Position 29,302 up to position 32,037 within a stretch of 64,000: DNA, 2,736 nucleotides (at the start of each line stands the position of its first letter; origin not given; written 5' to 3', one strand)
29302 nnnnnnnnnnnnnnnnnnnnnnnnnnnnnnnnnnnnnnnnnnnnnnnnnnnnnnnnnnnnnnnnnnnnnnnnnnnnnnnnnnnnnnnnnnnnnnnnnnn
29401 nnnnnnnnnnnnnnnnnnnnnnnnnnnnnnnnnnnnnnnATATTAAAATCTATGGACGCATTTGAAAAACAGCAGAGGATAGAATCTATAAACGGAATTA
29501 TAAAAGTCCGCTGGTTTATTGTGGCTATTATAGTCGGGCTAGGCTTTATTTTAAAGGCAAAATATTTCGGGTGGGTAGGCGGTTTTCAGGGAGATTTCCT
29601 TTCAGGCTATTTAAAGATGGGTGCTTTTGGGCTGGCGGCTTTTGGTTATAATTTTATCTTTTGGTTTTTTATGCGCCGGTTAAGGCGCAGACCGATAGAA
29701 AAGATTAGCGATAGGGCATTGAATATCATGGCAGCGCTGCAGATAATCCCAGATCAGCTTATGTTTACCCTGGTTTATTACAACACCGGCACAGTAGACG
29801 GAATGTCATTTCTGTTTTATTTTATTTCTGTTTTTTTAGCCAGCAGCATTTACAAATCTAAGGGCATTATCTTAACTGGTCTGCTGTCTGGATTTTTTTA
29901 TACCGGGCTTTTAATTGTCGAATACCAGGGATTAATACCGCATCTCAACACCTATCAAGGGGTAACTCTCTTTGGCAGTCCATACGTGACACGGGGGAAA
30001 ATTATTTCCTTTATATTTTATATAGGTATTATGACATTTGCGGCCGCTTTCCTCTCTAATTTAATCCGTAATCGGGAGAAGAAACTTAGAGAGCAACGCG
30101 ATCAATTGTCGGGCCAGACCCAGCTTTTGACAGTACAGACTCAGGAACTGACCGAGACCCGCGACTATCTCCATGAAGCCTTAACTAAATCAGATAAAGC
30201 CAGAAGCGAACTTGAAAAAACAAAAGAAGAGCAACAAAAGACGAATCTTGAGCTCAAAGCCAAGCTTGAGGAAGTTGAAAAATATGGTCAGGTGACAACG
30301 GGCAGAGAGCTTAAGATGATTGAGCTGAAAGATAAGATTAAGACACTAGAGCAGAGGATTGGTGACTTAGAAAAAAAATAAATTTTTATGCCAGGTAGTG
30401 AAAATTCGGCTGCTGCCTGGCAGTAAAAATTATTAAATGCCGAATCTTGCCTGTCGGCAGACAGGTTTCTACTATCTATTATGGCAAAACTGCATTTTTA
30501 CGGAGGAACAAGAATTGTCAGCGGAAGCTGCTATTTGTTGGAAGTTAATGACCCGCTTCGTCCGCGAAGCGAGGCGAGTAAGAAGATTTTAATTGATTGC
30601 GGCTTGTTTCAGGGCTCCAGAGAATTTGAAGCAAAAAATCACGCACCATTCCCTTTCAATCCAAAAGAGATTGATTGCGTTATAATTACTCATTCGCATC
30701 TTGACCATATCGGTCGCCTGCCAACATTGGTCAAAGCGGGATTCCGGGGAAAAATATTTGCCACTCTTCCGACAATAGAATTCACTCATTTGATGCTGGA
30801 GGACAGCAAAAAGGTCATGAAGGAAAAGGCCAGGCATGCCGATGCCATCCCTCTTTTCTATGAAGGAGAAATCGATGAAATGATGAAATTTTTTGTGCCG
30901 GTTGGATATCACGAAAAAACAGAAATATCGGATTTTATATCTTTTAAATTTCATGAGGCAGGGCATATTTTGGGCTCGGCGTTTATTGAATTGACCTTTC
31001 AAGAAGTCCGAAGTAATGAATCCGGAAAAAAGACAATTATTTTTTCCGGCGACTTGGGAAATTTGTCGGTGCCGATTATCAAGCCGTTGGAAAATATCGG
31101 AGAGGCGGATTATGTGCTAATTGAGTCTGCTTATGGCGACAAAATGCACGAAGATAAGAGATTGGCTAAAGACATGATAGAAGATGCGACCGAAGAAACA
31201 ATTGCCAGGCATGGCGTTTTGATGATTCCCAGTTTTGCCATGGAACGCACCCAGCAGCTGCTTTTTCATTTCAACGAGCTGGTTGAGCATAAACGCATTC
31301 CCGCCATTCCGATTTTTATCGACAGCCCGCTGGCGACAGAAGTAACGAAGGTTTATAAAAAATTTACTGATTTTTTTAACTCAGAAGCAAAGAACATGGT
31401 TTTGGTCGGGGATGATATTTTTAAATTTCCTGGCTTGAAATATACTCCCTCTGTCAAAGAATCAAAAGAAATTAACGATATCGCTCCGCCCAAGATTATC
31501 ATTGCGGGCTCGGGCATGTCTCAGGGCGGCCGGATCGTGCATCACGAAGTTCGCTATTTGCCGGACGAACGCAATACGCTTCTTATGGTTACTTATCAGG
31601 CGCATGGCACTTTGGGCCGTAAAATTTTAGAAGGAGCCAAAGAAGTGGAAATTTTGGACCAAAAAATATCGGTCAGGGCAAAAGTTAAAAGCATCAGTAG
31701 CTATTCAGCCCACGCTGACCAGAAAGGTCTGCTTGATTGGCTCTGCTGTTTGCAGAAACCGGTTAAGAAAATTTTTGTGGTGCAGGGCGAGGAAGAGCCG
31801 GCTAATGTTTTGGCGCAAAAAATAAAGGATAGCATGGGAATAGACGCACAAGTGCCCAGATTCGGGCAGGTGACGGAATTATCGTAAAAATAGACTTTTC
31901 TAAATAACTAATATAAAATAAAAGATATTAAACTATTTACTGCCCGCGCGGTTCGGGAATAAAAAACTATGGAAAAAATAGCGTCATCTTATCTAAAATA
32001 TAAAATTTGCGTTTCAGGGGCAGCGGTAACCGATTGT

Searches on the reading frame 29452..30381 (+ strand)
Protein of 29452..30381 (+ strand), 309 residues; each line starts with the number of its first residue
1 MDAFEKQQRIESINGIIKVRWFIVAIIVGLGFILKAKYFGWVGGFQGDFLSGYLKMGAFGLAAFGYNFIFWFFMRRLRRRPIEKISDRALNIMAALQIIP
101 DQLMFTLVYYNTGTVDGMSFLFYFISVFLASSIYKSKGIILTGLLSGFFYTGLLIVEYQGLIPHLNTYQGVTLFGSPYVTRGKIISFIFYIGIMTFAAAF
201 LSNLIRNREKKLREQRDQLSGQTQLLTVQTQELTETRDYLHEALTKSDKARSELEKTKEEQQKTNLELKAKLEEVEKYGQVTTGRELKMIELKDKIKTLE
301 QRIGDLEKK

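Call 15: search_protein_families(library=pfam, proteins=[window:29452-30381:+], max_evalue=0.01)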
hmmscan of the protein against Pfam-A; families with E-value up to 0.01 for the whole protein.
window:29452-30381:+ (309 aa): 0 families

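Call 38: search_protein_families(library=ncbifam, proteins=[window:29452-30381:+], max_evalue=0.01)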
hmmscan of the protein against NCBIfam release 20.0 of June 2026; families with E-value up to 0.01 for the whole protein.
window:29452-30381:+ (309 aa): 2 families
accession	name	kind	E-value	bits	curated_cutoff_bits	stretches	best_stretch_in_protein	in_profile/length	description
TIGR02168.1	SMC_prok_B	equivalog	0.00071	17.4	567.35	1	197-307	666-776/1181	chromosome segregation protein SMC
NF006543.0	PRK09039.1-2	equivalog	0.0095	15.8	305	0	186-296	30-140/350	peptidoglycan -binding protein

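Call 49: find_homologous_proteins(query=window:29452-30378:+, max_evalue=0.00001)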
Query window:29452-30378:+ (309 aa): 79 proteins with E <= 0.00001 among 6355 candidates.
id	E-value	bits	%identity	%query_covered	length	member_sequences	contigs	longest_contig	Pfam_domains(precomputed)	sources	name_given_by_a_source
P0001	1.1e-192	657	99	99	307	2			-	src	-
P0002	9.2e-164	562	81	100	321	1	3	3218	-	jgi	-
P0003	5.0e-160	550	80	100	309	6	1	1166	-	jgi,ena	-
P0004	3.0e-158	544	79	100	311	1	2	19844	-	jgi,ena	jgi:hypothetical protein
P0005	1.4e-152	525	78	100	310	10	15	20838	-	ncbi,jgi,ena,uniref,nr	ncbi:MAG: hypothetical protein CO001_01055 [Candidatus Portnoybacteria bacterium CG_4_8_14_3_um_filt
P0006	2.9e-151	521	76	100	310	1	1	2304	-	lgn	-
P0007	1.3e-146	506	75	100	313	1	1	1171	-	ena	-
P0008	1.4e-144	499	74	100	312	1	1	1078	-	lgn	-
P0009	2.7e-140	485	70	100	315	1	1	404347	-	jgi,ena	-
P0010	1.1e-139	483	71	99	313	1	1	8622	-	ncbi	-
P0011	3.0e-139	481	70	100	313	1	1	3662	-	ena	-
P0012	4.6e-139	481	72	100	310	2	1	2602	-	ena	-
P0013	5.9e-138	477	70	100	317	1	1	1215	-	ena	-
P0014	1.0e-137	476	69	100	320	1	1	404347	-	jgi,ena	-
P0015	9.7e-137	473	69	100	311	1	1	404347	-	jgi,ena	-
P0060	6.0e-66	241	44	99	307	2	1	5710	-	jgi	jgi:hypothetical protein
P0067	1.4e-62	230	43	99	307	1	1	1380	-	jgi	jgi:hypothetical protein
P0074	1.0e-60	224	41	100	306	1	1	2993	-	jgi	jgi:hypothetical protein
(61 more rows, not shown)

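Call 50: find_encoding_contigs(protein=P0005, flank=6000, max_places=2)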
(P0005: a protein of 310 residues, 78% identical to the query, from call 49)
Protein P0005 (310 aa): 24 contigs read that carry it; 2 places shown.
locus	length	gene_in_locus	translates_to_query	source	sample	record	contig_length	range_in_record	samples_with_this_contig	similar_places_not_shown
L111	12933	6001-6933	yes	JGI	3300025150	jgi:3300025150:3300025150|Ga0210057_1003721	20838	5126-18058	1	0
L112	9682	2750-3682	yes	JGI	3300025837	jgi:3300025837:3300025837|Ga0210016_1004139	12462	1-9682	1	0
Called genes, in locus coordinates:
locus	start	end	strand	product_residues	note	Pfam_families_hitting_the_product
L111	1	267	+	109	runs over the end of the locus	-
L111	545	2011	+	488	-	PF08245:Mur_ligase_M, PF02875:Mur_ligase_C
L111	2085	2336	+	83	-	-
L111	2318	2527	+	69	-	-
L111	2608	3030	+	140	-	PF01951:Archease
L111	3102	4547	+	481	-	PF01139:RtcB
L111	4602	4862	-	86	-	-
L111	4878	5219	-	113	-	-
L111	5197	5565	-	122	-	-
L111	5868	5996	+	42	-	-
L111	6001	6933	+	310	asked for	-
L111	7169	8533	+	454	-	PF00753:Lactamase_B, PF23023:Anti-Pycsar_Apyc1, PF12706:Lactamase_B_2, PF16661:Lactamase_B_6, PF10996:Beta-Casp, PF07521:RMMBL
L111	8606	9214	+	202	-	PF18306:LDcluster4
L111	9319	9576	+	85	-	-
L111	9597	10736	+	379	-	PF01490:Aa_trans, PF03222:Trp_Tyr_perm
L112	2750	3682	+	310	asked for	-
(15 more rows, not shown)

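Call 51: find_encoding_contigs(protein=P0009, flank=8000, max_places=1)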
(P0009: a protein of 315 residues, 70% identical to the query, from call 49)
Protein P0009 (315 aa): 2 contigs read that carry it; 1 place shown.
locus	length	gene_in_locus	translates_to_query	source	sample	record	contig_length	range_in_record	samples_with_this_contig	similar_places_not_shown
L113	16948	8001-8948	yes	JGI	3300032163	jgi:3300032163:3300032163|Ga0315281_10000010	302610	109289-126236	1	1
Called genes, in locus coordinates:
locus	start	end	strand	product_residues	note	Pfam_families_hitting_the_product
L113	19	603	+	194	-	PF01330:RuvA_N, PF12836:HHH_3 (faint), PF00633:HHH (faint), PF14520:HHH_5, PF07499:RuvA_C (weak)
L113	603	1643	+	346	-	-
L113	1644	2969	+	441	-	PF08245:Mur_ligase_M, PF02875:Mur_ligase_C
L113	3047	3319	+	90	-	-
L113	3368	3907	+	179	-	-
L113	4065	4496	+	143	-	PF01951:Archease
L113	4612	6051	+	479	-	PF01139:RtcB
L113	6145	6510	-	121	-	-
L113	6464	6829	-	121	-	-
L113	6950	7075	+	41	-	-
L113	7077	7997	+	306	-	-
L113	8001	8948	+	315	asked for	-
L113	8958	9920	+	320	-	-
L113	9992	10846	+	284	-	-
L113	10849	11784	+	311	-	-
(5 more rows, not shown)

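Call 52: find_encoding_contigs(protein=P0004, flank=6000, max_places=1)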
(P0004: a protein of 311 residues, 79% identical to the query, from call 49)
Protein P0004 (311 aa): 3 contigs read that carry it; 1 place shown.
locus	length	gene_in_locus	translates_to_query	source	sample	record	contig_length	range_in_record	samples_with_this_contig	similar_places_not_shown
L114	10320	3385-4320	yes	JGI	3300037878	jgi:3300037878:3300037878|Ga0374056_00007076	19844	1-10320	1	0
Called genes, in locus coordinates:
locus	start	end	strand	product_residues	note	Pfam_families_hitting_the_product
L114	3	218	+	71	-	?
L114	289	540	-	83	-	-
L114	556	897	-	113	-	-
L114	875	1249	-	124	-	-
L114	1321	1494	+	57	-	-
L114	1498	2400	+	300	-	-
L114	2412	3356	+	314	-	-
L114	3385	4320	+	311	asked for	-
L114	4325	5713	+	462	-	PF00753:Lactamase_B, PF23023:Anti-Pycsar_Apyc1 (weak), PF12706:Lactamase_B_2 (weak), PF16661:Lactamase_B_6, PF10996:Beta-Casp, PF07521:RMMBL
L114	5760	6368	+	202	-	PF18306:LDcluster4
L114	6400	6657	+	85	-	-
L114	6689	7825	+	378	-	PF01490:Aa_trans, PF03222:Trp_Tyr_perm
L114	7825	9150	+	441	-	PF04932:Wzy_C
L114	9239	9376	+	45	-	PF06397:Desulfoferrod_N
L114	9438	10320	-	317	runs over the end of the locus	PF13793:Pribosyltran_N, PF00156:Pribosyltran, PF14572:Pribosyl_synth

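Call 55: find_encoding_contigs(protein=P0074, flank=3000, max_places=2)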
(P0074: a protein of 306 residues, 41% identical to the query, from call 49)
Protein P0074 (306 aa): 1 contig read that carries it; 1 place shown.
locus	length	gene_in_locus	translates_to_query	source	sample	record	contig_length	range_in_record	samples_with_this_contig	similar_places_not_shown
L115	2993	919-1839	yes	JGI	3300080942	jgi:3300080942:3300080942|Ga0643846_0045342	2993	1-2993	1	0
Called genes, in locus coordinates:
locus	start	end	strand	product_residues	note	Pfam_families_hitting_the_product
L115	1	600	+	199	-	?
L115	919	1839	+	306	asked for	-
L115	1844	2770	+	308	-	-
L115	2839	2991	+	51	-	?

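Call 56: find_encoding_contigs(protein=P0067, flank=3000, max_places=2)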
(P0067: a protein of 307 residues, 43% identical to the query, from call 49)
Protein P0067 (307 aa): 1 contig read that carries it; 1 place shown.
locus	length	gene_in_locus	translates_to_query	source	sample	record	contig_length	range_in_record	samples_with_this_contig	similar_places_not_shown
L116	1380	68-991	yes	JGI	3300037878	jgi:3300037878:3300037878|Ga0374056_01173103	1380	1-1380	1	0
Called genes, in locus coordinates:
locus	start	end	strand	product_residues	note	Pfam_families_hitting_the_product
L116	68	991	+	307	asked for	-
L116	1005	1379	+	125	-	?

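Call 57: find_encoding_contigs(protein=P0060, flank=5000, max_places=2)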
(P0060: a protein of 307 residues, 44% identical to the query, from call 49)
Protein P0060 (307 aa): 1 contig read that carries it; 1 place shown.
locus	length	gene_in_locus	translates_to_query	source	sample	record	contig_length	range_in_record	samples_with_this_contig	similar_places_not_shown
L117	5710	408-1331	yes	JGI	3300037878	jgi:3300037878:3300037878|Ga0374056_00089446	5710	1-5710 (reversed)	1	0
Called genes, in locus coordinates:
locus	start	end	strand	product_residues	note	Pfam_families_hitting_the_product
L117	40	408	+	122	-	-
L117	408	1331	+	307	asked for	-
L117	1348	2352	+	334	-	PF04392:ABC_sub_bind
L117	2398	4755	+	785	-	PF02743:dCache_1, PF00672:HAMP, PF00989:PAS, PF08448:PAS_4 (weak), PF13426:PAS_9 (faint), PF00512:HisKA, PF02518:HATPase_c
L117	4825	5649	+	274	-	PF00072:Response_reg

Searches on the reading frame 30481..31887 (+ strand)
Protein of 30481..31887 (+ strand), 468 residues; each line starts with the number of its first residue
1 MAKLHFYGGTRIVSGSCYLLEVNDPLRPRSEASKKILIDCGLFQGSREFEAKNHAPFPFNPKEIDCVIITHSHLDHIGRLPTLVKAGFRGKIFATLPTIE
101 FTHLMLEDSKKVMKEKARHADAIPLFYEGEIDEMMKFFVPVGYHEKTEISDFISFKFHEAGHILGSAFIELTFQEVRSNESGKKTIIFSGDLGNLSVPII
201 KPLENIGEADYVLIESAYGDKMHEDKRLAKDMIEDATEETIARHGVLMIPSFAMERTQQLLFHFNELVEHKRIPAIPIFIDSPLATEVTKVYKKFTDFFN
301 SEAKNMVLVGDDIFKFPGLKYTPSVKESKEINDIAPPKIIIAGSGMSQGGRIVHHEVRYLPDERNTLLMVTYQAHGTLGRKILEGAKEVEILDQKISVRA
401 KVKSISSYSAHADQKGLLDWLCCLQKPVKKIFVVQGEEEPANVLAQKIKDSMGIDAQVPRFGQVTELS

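Call 15: search_protein_families(library=pfam, proteins=[window:30481-31887:+], max_evalue=0.01)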
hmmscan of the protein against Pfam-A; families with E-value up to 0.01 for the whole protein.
window:30481-31887:+ (468 aa): 5 families
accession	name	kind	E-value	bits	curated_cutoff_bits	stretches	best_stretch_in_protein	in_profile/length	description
PF10996.14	Beta-Casp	-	5e-37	127.5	27.7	1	257-382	1-120/120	Beta-Casp domain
PF07521.17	RMMBL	-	8e-15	55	21.6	1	396-459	2-63/63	Zn-dependent metallo-hydrolase RNA specificity domain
PF16661.11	Lactamase_B_6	-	8.6e-11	42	27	1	35-171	8-149/193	Metallo-beta-lactamase superfamily domain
PF00753.33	Lactamase_B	-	3.2e-10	40.7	22.7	1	17-88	8-68/196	Metallo-beta-lactamase superfamily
PF12706.13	Lactamase_B_2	-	3.1e-09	37.2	27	1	35-218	2-167/200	Beta-lactamase superfamily domain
